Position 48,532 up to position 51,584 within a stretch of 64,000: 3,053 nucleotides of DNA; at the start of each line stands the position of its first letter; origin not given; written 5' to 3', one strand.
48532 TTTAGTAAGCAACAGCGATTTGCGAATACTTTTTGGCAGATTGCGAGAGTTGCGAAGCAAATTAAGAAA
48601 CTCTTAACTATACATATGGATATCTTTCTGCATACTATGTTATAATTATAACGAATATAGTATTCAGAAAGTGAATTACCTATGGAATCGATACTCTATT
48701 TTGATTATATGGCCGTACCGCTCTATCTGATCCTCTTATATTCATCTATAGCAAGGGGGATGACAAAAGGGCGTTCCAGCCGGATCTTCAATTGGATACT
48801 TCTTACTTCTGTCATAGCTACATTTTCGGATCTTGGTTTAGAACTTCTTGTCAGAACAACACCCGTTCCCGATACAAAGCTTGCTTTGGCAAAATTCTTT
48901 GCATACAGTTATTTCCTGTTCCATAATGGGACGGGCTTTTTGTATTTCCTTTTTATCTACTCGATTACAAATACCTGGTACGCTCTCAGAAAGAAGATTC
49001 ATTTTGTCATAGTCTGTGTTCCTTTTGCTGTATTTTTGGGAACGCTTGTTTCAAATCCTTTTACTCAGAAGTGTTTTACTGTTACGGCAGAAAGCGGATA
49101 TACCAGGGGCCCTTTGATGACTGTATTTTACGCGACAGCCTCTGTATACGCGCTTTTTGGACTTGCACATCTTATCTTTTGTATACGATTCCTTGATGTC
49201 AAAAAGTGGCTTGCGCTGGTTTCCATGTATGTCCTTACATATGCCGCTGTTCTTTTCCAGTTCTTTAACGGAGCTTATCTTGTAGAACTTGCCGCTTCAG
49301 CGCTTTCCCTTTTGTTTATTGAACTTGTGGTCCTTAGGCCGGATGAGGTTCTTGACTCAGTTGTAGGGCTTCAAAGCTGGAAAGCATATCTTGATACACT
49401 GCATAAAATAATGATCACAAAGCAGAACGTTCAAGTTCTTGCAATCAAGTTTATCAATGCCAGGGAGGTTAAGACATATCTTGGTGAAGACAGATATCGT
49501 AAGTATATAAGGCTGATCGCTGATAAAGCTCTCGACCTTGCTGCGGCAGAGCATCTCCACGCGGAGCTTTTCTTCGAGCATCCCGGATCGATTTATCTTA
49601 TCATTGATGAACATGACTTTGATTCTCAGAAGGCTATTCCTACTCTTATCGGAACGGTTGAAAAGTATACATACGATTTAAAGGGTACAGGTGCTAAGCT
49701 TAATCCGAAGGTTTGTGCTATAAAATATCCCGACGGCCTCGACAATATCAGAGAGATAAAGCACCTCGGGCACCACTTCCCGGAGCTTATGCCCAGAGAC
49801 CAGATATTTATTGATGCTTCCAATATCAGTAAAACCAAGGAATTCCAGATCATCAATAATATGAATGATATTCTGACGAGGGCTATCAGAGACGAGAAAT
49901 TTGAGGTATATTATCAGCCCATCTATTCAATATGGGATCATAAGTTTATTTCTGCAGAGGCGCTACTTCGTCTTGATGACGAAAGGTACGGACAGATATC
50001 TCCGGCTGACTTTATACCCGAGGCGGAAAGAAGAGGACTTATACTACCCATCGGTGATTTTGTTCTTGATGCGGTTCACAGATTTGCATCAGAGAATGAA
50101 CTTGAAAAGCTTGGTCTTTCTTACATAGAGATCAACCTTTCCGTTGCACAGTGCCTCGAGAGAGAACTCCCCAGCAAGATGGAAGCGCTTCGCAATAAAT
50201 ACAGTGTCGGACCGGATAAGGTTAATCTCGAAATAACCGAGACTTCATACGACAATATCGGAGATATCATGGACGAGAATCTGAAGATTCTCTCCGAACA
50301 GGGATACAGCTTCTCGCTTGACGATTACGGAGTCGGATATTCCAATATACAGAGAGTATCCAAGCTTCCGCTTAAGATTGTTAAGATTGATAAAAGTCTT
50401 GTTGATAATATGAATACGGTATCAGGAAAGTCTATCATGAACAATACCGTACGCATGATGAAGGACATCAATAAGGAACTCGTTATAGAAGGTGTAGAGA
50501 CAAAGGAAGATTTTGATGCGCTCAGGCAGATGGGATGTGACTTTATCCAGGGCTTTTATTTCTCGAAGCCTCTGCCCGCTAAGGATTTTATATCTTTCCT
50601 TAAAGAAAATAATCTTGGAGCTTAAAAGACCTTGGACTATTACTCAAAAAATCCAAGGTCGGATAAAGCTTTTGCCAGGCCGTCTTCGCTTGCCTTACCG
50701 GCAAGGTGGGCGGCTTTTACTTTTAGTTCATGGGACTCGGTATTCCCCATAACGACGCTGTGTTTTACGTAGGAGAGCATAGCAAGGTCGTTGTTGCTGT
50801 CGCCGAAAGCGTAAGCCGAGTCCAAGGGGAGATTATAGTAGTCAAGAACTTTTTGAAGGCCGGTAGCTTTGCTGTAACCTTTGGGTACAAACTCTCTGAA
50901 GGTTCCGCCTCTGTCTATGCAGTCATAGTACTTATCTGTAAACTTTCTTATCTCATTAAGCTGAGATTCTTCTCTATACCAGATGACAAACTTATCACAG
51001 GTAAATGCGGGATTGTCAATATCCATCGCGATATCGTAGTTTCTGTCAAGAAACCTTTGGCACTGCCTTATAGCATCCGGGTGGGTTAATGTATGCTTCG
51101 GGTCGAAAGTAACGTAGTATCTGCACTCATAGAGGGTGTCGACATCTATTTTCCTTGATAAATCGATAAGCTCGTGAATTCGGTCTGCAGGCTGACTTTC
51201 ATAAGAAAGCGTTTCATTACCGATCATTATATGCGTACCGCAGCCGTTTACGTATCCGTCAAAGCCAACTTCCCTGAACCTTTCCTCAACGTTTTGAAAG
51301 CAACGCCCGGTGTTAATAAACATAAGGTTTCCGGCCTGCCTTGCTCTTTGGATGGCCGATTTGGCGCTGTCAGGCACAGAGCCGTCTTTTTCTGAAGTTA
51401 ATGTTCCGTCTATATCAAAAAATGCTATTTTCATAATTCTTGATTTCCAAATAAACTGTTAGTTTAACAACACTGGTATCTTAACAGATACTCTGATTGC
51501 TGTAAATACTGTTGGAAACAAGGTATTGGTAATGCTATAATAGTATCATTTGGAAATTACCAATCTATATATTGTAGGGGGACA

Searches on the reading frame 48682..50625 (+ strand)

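Call 3: search_protein_families(library=pfam, proteins=[window:48682-50625:+], max_evalue=0.1)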
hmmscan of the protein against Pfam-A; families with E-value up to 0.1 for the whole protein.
window:48682-50625:+ (647 aa): 1 family
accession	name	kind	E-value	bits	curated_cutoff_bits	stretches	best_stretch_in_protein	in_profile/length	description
PF00563.25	EAL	-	1.9e-57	194.8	31.3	1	397-630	3-236/236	EAL domain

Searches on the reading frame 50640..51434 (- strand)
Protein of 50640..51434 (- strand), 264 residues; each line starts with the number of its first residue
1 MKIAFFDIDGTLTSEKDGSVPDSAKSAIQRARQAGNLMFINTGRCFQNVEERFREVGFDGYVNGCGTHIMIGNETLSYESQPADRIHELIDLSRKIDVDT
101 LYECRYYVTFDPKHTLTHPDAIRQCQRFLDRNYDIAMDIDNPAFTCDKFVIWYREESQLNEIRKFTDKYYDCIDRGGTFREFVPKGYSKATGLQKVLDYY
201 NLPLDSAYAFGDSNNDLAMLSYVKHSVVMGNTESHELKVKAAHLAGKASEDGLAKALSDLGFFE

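Call 3: search_protein_families(library=pfam, proteins=[window:50640-51434:-], max_evalue=0.1)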
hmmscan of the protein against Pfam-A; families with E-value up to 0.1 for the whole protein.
window:50640-51434:- (264 aa): 5 families
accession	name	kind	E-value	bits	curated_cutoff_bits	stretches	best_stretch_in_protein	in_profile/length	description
PF08282.18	Hydrolase_3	-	3.1e-44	152.1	20.9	1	5-257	2-255/255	haloacid dehalogenase-like hydrolase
PF05116.19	S6PP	-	1.7e-09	38.1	20.3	1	178-241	155-218/247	Sucrose-6F-phosphate phosphohydrolase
PF00702.32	Hydrolase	-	8.6e-08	33.2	26.4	1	1-221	1-188/191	haloacid dehalogenase-like hydrolase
PF12710.13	HAD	-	3.5e-06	28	27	1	186-220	152-188/189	haloacid dehalogenase-like hydrolase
PF13344.12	Hydrolase_6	-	0.022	15.2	27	1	5-59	2-57/101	Haloacid dehalogenase-like hydrolase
